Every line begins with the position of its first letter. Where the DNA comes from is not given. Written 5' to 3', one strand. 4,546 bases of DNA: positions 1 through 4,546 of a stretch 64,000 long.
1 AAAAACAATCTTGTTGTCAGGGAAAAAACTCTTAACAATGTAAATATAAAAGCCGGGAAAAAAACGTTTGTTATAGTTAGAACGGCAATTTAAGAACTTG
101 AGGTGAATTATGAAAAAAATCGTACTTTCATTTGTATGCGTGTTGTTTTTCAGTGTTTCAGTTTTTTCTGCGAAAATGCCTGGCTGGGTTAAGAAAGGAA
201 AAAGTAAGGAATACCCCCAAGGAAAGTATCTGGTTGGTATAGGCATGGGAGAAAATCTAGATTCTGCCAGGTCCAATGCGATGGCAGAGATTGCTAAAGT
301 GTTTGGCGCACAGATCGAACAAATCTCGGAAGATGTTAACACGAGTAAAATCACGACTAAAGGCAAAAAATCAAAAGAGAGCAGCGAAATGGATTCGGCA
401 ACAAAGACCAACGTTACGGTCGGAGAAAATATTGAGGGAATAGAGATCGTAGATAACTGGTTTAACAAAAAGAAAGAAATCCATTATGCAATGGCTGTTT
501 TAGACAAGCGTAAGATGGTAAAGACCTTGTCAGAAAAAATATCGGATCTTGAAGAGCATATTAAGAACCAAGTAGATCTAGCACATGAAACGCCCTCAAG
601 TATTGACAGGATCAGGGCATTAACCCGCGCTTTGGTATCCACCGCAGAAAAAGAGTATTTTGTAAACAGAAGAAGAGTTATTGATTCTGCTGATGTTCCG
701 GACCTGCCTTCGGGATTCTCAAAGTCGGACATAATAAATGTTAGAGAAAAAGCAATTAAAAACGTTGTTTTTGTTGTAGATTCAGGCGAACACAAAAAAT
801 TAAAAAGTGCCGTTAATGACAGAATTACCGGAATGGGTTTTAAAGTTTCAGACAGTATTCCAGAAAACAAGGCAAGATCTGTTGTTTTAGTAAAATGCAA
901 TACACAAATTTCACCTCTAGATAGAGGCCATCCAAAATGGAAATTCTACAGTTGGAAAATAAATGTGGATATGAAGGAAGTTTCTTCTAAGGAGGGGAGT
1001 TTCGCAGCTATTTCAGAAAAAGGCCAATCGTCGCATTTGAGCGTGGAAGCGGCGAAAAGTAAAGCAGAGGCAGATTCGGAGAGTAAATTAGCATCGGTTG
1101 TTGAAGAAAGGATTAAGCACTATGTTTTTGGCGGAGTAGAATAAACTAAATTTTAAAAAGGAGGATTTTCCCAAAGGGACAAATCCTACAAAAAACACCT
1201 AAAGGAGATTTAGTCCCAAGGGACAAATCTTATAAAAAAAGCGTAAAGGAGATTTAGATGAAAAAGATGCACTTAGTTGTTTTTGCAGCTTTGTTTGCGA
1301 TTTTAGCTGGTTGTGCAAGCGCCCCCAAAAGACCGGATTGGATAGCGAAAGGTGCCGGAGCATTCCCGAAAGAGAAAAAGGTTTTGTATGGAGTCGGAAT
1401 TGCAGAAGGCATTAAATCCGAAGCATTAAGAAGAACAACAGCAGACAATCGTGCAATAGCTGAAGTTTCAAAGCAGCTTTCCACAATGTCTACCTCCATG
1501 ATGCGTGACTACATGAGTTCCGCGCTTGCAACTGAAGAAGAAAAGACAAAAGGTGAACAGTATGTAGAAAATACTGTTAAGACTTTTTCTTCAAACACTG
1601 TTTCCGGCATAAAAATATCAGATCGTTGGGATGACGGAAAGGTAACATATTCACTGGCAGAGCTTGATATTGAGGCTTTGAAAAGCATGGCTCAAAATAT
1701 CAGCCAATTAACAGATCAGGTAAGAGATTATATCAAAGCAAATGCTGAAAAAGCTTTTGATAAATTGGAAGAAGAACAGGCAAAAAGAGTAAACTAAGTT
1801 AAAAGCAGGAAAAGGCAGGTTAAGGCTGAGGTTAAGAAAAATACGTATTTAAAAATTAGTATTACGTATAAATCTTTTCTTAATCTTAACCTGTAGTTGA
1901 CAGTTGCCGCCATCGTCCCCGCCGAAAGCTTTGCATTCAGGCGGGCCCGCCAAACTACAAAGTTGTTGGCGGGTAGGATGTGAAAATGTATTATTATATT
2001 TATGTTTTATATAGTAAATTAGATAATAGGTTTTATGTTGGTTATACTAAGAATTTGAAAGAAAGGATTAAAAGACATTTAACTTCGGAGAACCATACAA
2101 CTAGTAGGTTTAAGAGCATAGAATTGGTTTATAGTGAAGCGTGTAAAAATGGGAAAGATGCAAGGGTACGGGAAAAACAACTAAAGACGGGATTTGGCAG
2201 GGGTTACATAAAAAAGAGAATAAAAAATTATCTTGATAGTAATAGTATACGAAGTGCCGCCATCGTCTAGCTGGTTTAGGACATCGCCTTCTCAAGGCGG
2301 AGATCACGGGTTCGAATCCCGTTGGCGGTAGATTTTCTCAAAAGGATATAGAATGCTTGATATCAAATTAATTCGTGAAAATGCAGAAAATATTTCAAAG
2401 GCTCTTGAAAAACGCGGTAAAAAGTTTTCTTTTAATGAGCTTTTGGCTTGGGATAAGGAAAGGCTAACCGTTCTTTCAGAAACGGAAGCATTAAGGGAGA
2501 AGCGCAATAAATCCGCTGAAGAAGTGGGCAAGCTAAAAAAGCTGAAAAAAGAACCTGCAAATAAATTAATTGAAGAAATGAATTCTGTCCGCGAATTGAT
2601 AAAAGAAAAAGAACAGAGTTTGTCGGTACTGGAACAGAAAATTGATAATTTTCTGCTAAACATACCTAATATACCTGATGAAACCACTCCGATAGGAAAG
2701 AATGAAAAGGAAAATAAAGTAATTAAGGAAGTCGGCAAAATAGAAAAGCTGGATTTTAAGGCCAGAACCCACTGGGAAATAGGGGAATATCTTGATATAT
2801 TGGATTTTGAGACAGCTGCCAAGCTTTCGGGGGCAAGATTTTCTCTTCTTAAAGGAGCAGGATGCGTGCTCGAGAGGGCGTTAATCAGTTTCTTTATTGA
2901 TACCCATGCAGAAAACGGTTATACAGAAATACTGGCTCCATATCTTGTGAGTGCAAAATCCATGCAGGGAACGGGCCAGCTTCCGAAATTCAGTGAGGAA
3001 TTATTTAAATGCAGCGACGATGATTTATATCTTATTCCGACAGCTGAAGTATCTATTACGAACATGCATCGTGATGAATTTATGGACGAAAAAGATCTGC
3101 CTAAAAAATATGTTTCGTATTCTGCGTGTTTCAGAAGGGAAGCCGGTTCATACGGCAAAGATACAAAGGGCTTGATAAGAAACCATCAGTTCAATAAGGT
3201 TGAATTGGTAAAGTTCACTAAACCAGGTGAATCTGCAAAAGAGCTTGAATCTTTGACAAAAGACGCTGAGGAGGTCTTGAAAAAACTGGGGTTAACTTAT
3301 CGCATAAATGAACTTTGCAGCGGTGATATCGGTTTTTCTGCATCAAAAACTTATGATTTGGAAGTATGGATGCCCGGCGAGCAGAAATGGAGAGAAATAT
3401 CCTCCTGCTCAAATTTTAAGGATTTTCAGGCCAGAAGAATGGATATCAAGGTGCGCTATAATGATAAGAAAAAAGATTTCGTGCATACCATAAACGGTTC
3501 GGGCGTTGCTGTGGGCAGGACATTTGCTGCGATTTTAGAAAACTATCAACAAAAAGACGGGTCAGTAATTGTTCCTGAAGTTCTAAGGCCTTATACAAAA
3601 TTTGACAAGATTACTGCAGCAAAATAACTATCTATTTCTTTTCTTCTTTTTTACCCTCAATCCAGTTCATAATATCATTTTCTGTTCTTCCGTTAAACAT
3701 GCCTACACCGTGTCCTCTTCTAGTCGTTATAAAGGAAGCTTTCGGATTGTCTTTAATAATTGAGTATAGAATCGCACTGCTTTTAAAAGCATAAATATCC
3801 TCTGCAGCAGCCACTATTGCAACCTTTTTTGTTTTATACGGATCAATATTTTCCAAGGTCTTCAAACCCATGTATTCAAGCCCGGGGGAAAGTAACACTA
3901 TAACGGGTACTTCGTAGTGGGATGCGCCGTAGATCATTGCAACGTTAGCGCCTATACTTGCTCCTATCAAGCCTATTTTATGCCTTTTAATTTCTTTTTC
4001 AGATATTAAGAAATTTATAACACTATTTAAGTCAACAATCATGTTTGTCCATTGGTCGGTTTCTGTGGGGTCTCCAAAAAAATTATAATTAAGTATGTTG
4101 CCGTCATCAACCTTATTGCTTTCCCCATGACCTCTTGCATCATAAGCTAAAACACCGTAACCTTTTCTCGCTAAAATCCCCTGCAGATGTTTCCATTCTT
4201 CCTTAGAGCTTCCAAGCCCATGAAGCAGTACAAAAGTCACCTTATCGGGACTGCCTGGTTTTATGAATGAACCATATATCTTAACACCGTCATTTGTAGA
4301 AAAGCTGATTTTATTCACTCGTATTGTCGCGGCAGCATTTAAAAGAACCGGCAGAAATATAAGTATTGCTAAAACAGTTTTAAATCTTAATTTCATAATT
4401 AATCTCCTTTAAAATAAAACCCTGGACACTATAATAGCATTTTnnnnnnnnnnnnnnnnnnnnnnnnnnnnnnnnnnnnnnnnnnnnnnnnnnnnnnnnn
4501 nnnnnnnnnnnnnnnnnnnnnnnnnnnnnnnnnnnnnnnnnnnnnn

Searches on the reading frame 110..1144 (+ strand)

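Call 12: search_protein_families(library=pfam, proteins=[window:110-1144:+], max_evalue=0.00001)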
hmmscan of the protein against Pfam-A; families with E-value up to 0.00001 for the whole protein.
window:110-1144:+ (344 aa): 1 family
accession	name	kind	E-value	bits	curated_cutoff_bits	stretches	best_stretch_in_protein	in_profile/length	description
PF02169.21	LPP20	-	1.1e-12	48.7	25.9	1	24-132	1-97/97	LPP20 lipoprotein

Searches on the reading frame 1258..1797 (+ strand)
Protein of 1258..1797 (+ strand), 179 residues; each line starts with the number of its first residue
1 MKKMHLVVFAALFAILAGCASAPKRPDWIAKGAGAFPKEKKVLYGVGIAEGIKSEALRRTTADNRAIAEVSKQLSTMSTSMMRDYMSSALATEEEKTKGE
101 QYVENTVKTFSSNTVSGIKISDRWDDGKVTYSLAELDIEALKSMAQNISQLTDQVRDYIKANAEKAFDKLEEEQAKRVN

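Call 12: search_protein_families(library=pfam, proteins=[window:1258-1797:+], max_evalue=0.00001)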
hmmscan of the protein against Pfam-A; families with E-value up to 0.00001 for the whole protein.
window:1258-1797:+ (179 aa): 1 family
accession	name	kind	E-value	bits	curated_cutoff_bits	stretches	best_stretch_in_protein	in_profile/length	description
PF02169.21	LPP20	-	5e-07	30.5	25.9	1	26-137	1-97/97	LPP20 lipoprotein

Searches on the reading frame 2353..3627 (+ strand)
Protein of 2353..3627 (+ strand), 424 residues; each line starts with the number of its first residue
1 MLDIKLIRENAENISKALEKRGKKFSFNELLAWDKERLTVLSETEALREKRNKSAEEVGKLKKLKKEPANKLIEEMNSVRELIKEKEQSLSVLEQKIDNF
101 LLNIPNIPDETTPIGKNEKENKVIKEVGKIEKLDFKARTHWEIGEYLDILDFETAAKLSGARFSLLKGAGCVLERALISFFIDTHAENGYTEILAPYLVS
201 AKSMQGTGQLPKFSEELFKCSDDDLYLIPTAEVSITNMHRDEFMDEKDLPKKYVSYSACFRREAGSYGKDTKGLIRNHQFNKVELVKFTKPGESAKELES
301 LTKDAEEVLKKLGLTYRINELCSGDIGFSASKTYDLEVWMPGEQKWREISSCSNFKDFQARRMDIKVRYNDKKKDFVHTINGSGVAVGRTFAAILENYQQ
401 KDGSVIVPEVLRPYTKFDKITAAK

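Call 12: search_protein_families(library=pfam, proteins=[window:2353-3627:+], max_evalue=0.00001)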
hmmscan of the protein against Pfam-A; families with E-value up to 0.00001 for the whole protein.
window:2353-3627:+ (424 aa): 2 families
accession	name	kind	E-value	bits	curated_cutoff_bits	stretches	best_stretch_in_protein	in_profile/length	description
PF00587.30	tRNA-synt_2b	-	3.9e-45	154.5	29.3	1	219-398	2-179/179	tRNA synthetase class II core domain (G, H, P, S and T)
PF02403.27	Seryl_tRNA_N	-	2.6e-24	86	28.2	1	1-108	1-108/108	Seryl-tRNA synthetase N-terminal domain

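Call 22: list_cluster_members(proteins=[window:2353-3624:+, window:4447-5859:-, window:7355-24919:+, window:43824-46514:+, window:49649-51688:+, window:47427-48698:+])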
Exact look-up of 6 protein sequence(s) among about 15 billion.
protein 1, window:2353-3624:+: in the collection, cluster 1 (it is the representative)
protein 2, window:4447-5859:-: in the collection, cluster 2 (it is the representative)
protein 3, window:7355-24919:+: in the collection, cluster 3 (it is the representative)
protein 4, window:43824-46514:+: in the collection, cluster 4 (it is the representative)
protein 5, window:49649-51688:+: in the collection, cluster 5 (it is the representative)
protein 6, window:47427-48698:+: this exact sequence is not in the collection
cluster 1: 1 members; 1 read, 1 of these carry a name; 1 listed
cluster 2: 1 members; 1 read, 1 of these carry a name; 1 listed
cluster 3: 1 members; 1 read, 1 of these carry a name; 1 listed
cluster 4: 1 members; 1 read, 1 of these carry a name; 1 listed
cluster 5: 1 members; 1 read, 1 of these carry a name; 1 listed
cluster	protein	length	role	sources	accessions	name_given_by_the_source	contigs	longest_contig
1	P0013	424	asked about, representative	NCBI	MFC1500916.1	serine--tRNA ligase [Elusimicrobiota bacterium]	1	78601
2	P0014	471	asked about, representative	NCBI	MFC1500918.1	adenosylmethionine--8-amino-7-oxononanoate transaminase [Elusimicrobiota bacterium]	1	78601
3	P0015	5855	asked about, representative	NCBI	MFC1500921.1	hypothetical protein ACFL58_00525 [Elusimicrobiota bacterium]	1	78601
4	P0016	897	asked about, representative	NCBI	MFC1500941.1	DNA polymerase I [Elusimicrobiota bacterium]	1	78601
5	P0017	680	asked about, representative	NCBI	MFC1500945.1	ATPase, T2SS/T4P/T4SS family [Elusimicrobiota bacterium]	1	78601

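Call 80: find_encoding_contigs(protein=P0015, flank=10000, max_places=2)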
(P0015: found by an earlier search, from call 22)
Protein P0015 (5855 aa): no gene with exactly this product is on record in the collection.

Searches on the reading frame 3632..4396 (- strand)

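Call 12: search_protein_families(library=pfam, proteins=[window:3632-4396:-], max_evalue=0.00001)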
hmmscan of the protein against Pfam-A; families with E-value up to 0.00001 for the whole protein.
window:3632-4396:- (254 aa): 4 families
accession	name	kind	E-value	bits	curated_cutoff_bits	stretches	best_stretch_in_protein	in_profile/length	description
PF12146.15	Hydrolase_4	-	1.2e-17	64.5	27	1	52-175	4-113/239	Serine aminopeptidase, S33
PF12697.13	Abhydrolase_6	-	1.9e-13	52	26.3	1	55-176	1-94/217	Alpha/beta hydrolase family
PF00561.26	Abhydrolase_1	-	2.2e-11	44.4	25.8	1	54-171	2-102/245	alpha/beta hydrolase fold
PF05448.18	AXE1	-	1.3e-06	27.8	21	1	23-168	52-205/321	Acetyl xylan esterase (AXE1)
